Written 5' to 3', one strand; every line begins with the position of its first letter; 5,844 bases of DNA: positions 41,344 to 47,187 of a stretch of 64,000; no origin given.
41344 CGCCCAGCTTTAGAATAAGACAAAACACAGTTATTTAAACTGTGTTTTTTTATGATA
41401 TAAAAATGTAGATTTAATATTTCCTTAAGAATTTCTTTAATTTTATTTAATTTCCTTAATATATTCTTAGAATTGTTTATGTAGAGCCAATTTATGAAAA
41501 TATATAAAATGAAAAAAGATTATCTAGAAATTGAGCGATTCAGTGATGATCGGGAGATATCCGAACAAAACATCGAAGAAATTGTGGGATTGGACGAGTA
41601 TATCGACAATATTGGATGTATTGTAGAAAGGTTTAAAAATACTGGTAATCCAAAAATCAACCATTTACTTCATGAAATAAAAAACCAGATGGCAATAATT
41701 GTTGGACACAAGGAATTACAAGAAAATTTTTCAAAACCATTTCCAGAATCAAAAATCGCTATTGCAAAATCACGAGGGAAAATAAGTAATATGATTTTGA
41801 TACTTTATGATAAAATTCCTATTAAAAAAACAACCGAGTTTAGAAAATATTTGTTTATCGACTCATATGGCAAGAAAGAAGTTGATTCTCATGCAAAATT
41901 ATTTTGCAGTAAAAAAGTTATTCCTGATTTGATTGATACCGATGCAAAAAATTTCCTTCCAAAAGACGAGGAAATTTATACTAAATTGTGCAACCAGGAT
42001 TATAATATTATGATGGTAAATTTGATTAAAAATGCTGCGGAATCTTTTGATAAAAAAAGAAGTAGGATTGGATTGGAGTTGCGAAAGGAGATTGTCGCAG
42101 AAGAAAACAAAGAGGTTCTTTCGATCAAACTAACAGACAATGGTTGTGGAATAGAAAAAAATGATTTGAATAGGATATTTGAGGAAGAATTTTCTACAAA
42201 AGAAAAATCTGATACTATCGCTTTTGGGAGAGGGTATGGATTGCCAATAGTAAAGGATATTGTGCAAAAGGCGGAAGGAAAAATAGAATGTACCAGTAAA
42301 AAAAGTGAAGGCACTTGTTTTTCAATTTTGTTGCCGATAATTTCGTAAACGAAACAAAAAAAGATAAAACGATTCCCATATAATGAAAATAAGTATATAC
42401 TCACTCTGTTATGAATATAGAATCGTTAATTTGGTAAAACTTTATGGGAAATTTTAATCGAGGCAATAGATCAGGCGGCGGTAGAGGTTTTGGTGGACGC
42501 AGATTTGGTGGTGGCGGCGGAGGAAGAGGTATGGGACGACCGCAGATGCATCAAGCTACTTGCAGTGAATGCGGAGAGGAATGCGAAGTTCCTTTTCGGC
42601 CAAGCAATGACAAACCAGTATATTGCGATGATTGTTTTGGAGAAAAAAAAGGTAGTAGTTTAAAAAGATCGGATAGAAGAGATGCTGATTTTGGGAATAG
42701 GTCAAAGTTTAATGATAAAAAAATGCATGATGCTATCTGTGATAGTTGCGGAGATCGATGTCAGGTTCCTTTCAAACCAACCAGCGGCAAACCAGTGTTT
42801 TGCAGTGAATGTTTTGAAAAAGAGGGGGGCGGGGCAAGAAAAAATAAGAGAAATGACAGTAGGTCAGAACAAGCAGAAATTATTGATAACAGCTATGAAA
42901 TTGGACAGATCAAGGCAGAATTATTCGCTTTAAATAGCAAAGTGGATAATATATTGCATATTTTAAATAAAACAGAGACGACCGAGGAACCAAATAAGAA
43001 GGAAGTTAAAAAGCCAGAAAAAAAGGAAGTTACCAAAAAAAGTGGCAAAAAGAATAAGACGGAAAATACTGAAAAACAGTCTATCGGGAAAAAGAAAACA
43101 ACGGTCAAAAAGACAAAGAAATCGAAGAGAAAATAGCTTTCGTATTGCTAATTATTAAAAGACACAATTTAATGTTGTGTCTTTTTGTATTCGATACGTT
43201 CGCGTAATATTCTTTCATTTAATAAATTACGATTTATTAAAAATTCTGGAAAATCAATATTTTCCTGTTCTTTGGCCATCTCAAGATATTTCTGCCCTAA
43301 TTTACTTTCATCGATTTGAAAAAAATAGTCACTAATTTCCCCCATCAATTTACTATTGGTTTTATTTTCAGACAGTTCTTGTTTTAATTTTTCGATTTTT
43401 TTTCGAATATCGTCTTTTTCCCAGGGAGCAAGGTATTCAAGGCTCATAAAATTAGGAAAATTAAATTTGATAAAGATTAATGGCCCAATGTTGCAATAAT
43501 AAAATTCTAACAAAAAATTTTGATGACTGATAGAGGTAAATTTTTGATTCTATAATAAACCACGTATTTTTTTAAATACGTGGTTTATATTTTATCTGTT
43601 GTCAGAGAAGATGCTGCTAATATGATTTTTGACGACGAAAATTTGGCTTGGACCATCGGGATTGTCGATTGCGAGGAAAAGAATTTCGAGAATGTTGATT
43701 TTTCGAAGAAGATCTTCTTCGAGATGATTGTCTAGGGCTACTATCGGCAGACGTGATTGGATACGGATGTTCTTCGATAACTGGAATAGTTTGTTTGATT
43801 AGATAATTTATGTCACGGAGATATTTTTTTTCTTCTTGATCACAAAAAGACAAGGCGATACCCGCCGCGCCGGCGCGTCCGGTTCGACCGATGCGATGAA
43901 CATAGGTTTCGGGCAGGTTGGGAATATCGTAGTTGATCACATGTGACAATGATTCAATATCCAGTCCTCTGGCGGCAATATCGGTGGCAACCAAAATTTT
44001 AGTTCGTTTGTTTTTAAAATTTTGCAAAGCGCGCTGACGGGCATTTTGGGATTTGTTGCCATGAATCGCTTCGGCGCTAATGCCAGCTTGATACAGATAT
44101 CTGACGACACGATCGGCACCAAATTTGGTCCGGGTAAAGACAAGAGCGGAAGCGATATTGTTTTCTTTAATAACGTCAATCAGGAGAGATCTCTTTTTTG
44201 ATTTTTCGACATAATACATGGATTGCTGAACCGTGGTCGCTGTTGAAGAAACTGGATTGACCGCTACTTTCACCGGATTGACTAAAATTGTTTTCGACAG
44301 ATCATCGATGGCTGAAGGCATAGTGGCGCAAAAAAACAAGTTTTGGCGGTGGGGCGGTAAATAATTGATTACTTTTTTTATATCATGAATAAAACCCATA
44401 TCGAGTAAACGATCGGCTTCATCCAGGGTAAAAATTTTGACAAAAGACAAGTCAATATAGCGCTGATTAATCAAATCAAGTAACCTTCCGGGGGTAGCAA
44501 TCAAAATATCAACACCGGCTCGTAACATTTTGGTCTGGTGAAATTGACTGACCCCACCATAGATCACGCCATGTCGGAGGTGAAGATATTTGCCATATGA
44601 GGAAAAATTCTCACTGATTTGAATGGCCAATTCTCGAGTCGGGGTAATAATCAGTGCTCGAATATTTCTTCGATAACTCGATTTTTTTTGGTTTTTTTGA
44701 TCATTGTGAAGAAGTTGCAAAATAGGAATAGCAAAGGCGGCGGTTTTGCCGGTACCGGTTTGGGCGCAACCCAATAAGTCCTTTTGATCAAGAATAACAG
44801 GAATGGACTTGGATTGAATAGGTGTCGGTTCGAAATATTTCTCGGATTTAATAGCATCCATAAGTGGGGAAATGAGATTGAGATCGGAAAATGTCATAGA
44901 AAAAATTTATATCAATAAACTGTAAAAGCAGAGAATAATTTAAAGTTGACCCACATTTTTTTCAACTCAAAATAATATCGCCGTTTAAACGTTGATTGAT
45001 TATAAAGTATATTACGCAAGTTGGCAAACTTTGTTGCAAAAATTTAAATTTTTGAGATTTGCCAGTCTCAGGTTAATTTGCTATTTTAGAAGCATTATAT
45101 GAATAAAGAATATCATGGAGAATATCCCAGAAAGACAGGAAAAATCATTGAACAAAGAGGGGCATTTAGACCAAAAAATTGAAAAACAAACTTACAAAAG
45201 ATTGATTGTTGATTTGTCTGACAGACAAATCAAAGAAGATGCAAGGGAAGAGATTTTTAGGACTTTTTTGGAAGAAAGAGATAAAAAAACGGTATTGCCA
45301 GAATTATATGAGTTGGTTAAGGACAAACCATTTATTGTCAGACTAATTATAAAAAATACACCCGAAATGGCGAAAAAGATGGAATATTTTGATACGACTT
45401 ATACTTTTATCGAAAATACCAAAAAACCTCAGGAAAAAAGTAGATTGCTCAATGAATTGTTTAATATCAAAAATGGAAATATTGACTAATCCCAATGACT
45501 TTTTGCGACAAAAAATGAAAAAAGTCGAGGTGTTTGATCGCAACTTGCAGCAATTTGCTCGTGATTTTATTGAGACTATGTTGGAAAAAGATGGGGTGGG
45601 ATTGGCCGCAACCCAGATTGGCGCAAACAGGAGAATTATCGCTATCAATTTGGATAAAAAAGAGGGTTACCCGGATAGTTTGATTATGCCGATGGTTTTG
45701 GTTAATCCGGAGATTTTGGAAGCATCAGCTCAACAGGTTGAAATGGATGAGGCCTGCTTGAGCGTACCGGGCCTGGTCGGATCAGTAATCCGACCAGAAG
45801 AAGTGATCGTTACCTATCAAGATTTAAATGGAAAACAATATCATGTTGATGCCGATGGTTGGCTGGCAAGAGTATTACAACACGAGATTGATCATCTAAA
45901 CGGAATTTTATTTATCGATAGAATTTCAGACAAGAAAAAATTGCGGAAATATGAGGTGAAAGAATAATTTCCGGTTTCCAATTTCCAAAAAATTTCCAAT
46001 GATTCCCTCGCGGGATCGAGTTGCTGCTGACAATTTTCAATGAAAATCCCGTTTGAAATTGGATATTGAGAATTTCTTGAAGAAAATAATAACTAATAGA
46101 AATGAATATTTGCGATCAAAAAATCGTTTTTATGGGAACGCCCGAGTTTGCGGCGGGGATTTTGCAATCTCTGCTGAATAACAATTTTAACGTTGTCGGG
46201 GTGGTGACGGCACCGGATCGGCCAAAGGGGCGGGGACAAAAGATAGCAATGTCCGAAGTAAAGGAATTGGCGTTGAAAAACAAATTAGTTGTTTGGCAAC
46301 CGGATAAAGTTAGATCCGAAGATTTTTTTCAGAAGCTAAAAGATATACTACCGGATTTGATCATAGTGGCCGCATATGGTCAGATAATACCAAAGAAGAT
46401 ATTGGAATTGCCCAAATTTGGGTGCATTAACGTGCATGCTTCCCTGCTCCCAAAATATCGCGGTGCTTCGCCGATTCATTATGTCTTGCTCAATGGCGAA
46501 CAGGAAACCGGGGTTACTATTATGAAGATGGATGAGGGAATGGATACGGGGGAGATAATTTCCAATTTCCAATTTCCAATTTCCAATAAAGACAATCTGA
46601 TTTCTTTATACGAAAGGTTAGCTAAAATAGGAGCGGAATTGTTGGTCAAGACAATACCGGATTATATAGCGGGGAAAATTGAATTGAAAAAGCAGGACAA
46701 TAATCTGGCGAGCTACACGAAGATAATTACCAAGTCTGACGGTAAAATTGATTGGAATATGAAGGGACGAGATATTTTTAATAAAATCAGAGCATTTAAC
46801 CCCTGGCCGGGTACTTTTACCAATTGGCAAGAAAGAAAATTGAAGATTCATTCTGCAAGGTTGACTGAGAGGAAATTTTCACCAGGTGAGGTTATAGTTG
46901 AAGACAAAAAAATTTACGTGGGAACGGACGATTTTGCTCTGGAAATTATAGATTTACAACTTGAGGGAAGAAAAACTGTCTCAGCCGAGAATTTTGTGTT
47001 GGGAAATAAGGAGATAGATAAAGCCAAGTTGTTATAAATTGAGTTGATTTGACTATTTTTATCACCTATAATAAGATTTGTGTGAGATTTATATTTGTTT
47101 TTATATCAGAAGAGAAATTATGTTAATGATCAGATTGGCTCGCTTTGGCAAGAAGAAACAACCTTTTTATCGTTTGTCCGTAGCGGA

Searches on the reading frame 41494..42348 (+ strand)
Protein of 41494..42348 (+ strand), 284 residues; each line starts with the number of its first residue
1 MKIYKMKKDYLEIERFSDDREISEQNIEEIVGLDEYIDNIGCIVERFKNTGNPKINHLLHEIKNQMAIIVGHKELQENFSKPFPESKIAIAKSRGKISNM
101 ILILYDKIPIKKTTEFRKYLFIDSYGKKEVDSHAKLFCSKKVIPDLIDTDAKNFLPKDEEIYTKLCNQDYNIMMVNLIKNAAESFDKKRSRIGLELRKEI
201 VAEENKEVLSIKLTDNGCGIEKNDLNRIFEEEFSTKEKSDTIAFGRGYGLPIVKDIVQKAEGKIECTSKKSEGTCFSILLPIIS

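Call 85: search_protein_families(library=pfam, proteins=[window:41494-42348:+])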
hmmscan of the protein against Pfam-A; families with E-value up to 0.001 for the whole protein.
window:41494-42348:+ (284 aa): 2 families
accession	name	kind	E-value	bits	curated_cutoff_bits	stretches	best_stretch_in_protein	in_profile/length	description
PF02518.31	HATPase_c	-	9.8e-20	71.5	26.4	1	173-281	9-108/111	Histidine kinase-, DNA gyrase B-, and HSP90-like ATPase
PF14501.12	HATPase_c_5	-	0.00021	21.6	22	1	168-271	4-93/102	GHKL domain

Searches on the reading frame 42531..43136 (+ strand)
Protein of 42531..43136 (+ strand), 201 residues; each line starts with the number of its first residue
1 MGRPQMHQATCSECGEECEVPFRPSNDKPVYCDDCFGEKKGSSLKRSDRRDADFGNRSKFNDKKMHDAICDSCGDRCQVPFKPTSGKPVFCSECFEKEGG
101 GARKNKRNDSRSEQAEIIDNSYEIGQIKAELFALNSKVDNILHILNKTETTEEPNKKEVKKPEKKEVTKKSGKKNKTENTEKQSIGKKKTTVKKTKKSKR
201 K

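Call 78: search_protein_families(library=pfam, proteins=[window:42531-43136:+])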
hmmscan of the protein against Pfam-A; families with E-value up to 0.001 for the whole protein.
window:42531-43136:+ (201 aa): 1 family
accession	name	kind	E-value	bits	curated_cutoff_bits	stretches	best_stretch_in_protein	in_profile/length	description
PF23477.1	zf_Tbcl_2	-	7.9e-34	115.5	27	2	5-40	2-37/37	Probable treble clef zinc finger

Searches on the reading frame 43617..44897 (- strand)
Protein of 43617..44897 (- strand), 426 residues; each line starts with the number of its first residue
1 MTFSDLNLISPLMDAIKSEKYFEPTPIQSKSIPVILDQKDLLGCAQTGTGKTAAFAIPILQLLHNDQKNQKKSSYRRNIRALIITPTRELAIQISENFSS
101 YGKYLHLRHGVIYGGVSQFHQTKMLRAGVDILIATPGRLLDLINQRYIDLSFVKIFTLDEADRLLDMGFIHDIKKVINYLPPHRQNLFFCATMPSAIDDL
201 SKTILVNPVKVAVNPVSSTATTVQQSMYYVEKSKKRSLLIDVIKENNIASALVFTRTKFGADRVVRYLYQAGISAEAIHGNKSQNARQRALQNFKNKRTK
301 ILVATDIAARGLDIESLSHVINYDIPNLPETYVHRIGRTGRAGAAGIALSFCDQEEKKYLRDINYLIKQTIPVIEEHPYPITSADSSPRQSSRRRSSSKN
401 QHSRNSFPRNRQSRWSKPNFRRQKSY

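Call 85: search_protein_families(library=pfam, proteins=[window:43617-44897:-])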
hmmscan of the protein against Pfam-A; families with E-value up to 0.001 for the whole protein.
window:43617-44897:- (426 aa): 4 families
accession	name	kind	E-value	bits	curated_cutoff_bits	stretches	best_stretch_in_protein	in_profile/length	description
PF00270.35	DEAD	-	3.6e-47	160.7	26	1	25-199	1-166/167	DEAD/DEAH box helicase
PF00271.37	Helicase_C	-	6.5e-33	113.7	23.5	1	235-343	2-110/110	Helicase conserved C-terminal domain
PF04851.21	ResIII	-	9.4e-08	32.6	22.5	1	38-193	23-162/164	Type III restriction enzyme, res subunit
PF06862.17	Utp25_C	-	0.00035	20.7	32.8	0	245-333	44-134/190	Utp25, C-terminal domain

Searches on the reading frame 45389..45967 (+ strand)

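Call 85: search_protein_families(library=pfam, proteins=[window:45389-45967:+])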
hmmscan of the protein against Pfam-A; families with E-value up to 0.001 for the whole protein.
window:45389-45967:+ (192 aa): 1 family
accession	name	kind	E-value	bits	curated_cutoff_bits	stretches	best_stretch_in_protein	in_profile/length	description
PF01327.26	Pep_deformylase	-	2.4e-53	180.3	22.8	1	29-184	2-155/156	Polypeptide deformylase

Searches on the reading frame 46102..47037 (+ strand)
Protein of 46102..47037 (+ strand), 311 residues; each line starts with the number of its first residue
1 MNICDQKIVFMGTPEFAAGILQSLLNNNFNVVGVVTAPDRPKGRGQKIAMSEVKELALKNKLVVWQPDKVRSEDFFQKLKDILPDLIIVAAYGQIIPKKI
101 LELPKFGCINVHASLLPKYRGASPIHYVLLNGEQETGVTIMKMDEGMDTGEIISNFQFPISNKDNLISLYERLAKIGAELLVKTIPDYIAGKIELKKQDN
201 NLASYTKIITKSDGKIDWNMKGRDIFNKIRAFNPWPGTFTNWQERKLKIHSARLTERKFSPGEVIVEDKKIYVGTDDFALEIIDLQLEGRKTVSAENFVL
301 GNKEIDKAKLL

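Call 85: search_protein_families(library=pfam, proteins=[window:46102-47037:+])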
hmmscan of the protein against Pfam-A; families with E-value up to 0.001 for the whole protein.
window:46102-47037:+ (311 aa): 2 families
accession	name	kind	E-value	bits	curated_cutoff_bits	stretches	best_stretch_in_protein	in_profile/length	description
PF00551.24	Formyl_trans_N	-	1.8e-45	155.4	26.1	1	7-185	2-181/181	Formyl transferase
PF02911.23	Formyl_trans_C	-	2.7e-25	88.9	21.1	1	209-302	2-99/100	Formyl transferase, C-terminal domain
